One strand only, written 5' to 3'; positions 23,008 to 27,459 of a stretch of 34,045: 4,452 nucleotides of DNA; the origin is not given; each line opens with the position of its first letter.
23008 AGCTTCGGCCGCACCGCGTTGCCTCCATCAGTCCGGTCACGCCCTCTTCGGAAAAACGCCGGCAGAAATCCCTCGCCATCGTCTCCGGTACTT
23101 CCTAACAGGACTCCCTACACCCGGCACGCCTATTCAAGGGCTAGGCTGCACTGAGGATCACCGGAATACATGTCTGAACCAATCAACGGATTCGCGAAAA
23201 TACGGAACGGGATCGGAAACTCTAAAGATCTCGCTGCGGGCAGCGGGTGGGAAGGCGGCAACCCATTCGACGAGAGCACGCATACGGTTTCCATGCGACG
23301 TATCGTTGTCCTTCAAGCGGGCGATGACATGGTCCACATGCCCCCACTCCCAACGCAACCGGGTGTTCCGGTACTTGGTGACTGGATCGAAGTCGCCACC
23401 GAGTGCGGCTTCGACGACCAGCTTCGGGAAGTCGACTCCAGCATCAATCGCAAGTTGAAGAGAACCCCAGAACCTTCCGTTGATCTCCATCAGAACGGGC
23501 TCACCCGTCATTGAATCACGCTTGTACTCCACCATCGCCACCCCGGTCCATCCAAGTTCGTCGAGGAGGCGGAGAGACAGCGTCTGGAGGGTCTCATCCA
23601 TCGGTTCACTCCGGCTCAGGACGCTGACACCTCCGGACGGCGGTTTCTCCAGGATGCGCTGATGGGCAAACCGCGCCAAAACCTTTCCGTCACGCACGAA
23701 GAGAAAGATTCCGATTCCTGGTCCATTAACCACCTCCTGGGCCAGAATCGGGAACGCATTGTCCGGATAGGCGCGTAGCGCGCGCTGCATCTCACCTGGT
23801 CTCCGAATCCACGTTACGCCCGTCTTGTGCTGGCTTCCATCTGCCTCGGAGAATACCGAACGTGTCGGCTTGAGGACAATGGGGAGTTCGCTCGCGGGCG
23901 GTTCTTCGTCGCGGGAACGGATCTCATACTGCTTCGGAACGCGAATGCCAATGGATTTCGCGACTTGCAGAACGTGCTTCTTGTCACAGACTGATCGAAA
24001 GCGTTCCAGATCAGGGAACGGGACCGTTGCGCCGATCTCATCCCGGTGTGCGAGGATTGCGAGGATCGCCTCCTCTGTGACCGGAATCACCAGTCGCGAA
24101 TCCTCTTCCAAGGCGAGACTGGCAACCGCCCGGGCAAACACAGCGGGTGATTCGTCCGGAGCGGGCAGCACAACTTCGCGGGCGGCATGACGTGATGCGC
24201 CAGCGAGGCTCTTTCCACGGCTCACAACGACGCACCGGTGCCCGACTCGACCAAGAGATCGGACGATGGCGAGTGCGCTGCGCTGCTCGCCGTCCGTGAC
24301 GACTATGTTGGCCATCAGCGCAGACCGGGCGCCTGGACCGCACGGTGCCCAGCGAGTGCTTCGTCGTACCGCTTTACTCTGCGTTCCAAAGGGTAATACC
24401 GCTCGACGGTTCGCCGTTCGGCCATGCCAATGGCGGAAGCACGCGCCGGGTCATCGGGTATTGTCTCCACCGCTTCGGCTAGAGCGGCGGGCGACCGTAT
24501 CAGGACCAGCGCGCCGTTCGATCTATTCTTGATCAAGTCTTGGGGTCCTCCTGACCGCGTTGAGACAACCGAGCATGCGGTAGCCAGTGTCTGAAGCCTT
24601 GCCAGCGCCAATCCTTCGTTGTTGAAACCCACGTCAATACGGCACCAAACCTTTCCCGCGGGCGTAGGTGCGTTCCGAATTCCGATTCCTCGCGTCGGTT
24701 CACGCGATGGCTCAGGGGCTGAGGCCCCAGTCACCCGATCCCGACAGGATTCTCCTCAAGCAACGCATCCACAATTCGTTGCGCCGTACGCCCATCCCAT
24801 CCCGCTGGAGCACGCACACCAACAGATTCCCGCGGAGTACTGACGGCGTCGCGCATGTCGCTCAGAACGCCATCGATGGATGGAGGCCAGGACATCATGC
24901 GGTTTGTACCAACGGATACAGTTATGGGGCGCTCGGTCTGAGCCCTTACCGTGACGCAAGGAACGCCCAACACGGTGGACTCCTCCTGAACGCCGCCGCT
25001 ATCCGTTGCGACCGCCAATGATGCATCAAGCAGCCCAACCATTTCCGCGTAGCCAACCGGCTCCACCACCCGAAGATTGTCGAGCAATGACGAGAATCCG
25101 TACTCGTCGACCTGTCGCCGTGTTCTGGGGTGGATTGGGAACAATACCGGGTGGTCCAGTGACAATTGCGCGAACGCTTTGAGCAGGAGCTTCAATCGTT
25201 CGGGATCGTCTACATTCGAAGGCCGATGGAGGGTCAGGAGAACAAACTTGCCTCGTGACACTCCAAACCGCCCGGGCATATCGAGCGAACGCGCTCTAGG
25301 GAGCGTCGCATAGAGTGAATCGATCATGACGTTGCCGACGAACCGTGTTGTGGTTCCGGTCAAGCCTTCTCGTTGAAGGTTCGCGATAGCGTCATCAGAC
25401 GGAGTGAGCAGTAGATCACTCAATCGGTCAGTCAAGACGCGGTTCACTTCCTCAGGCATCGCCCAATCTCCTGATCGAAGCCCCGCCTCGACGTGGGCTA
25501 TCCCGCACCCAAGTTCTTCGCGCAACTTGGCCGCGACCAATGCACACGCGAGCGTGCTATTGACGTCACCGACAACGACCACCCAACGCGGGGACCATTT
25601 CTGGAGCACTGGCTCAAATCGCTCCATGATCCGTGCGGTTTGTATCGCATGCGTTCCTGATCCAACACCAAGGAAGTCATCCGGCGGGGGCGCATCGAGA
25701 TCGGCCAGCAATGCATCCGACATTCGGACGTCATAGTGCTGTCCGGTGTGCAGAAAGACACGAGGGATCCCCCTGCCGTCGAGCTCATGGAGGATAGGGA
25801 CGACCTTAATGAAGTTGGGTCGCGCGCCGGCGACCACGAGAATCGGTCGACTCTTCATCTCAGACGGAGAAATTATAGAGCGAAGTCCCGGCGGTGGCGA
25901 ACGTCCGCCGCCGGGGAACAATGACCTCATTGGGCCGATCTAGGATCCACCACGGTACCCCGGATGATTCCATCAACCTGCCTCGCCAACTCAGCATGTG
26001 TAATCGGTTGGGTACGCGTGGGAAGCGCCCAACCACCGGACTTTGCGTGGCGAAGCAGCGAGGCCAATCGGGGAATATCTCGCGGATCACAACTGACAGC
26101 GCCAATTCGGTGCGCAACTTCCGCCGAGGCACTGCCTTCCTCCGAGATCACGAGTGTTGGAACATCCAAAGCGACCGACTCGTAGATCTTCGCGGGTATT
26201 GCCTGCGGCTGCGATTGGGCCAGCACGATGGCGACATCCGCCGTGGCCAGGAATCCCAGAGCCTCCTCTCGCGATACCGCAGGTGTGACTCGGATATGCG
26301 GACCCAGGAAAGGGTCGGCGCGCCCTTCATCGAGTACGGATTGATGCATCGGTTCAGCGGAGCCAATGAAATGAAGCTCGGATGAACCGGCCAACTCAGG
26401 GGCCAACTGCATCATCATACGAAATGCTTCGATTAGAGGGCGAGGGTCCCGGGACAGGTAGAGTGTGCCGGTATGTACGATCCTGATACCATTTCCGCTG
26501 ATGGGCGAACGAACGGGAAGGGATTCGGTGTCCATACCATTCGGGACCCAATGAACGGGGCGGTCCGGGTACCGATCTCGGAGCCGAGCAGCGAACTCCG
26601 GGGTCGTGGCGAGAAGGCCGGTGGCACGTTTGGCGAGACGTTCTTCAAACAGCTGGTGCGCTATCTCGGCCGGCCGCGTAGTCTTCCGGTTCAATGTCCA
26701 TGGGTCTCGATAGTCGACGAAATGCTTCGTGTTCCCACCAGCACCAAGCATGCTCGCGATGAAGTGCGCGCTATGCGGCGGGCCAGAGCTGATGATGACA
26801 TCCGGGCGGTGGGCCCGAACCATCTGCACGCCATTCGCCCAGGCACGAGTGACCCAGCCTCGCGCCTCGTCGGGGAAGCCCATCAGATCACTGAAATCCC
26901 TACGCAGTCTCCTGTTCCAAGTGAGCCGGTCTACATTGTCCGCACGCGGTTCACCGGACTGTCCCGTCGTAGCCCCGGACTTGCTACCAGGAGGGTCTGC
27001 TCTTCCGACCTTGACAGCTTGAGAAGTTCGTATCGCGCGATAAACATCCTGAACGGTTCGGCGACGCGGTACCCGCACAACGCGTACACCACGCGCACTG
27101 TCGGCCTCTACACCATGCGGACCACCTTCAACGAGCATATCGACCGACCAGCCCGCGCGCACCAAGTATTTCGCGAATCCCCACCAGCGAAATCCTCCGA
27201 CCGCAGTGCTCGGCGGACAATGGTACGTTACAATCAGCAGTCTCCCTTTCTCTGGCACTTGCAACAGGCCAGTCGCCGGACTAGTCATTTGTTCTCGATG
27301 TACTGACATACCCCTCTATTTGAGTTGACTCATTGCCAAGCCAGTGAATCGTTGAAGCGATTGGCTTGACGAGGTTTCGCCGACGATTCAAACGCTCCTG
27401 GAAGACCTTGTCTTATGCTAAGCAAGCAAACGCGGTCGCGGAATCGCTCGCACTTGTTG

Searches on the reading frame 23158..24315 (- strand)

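Call 9: search_protein_families(library=pfam, proteins=[window:23158-24315:-], max_evalue=0.001)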
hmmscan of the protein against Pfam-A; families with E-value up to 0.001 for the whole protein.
window:23158-24315:- (385 aa): 1 family
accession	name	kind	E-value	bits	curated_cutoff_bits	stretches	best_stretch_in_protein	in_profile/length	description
PF15632.11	ATPgrasp_Ter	-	1.2e-09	38.5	29.1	1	191-320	6-125/131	ATP-grasp in the biosynthetic pathway with Ter operon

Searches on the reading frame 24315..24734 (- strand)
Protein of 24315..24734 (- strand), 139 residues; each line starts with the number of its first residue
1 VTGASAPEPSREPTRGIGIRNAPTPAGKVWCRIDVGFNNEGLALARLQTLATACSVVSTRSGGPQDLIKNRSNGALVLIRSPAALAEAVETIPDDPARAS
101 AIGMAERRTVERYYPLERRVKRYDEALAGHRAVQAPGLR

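Call 9: search_protein_families(library=pfam, proteins=[window:24315-24734:-], max_evalue=0.001)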
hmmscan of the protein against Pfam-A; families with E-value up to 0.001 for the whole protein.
window:24315-24734:- (139 aa): 3 families
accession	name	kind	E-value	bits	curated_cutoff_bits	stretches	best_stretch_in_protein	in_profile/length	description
PF00534.26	Glycos_transf_1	-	1.8e-06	28.1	26.4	1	39-104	102-167/172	Glycosyl transferases group 1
PF13692.12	Glyco_trans_1_4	-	2.7e-06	28.1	27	1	39-92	86-139/142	Glycosyl transferases group 1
PF13524.12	Glyco_trans_1_2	-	0.0006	20.2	25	1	50-122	71-141/144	Glycosyl transferase-like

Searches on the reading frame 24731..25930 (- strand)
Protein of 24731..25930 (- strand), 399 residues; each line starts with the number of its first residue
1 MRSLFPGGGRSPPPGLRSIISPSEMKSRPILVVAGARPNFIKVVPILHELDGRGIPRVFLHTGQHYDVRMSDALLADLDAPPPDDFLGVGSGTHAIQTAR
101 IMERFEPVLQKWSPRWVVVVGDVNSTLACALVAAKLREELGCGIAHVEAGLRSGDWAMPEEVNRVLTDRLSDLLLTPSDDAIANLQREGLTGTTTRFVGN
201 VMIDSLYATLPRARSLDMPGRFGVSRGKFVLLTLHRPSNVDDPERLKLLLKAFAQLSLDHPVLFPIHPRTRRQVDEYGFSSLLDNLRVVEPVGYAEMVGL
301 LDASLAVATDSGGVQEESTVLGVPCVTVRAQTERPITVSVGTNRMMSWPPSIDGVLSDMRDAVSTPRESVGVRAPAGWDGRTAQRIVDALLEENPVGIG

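Call 9: search_protein_families(library=pfam, proteins=[window:24731-25930:-], max_evalue=0.001)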
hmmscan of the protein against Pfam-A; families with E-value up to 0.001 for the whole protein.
window:24731-25930:- (399 aa): 1 family
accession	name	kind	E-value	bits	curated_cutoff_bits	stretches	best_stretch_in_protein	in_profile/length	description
PF02350.25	Epimerase_2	-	1.3e-84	284.4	30.6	1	56-390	10-346/347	UDP-N-acetylglucosamine 2-epimerase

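Call 87: find_homologous_proteins(query=window:24731-25930:-, max_evalue=1e-60)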
Query window:24731-25930:- (399 aa): 7992 proteins with E <= 1e-60 among 8000 candidates; the best 120 are listed.
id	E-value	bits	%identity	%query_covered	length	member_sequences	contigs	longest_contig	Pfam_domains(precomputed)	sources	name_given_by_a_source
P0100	7.2e-263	889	100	100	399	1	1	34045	PF02350.26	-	-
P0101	4.1e-172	591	72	92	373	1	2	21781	PF02350.26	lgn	-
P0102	2.4e-171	588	73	91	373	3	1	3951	PF02350.26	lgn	-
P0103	2.6e-171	588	71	91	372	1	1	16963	PF02350.26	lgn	-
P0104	7.6e-169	580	70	92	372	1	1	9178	PF02350.26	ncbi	-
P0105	2.4e-168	578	70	92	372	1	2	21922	PF02350.26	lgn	-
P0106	2.8e-168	578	71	91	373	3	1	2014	PF02350.26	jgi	-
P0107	4.0e-168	578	71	91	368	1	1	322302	PF02350.26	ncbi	ncbi:MAG: UDP-N-acetylglucosamine 2-epimerase (non-hydrolyzing) [Gemmatimonadaceae bacterium]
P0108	7.2e-166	570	72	91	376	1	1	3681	PF02350.26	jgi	-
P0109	2.3e-165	568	68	92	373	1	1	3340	PF02350.26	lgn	-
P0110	3.2e-165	568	68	92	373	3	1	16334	PF02350.26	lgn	-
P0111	3.7e-165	568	72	92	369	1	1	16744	PF02350.26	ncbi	-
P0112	8.3e-163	560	71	91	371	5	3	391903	PF02350.26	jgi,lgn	jgi:UDP-N-acetylglucosamine 2-epimerase (non-hydrolysing)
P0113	1.1e-162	560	69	92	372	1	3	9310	PF02350.26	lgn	-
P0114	1.0e-161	556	69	94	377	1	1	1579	PF02350.26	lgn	-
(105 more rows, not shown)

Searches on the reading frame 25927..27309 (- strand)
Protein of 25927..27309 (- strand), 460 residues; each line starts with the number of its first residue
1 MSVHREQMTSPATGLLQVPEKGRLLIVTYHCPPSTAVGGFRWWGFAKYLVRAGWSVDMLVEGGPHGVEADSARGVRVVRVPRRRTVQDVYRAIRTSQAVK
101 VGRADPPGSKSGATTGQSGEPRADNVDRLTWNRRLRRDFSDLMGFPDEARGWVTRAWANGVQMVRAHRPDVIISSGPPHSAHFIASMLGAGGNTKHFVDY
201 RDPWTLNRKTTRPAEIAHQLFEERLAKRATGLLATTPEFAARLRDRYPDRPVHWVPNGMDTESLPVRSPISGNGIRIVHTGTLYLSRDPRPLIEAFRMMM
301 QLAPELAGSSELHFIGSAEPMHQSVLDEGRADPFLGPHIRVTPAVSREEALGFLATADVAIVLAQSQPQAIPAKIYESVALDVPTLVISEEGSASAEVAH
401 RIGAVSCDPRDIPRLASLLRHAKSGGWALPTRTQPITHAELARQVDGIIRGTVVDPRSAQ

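Call 10: search_protein_families(library=pfam, proteins=[window:25927-27309:-], max_evalue=0.001)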
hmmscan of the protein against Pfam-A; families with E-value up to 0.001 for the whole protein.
window:25927-27309:- (460 aa): 4 families
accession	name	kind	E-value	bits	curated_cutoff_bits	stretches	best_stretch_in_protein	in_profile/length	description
PF13439.12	Glyco_transf_4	-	5.7e-12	46.4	28.5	1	142-262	46-169/170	Glycosyltransferase Family 4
PF13579.12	Glyco_trans_4_4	-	6.7e-11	43.2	29.7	1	149-258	53-158/158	Glycosyl transferase 4-like domain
PF13692.12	Glyco_trans_1_4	-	7.3e-05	23.5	27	1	292-417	13-134/142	Glycosyl transferases group 1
PF00534.26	Glycos_transf_1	-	8.1e-05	22.7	26.4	1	269-424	10-157/172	Glycosyl transferases group 1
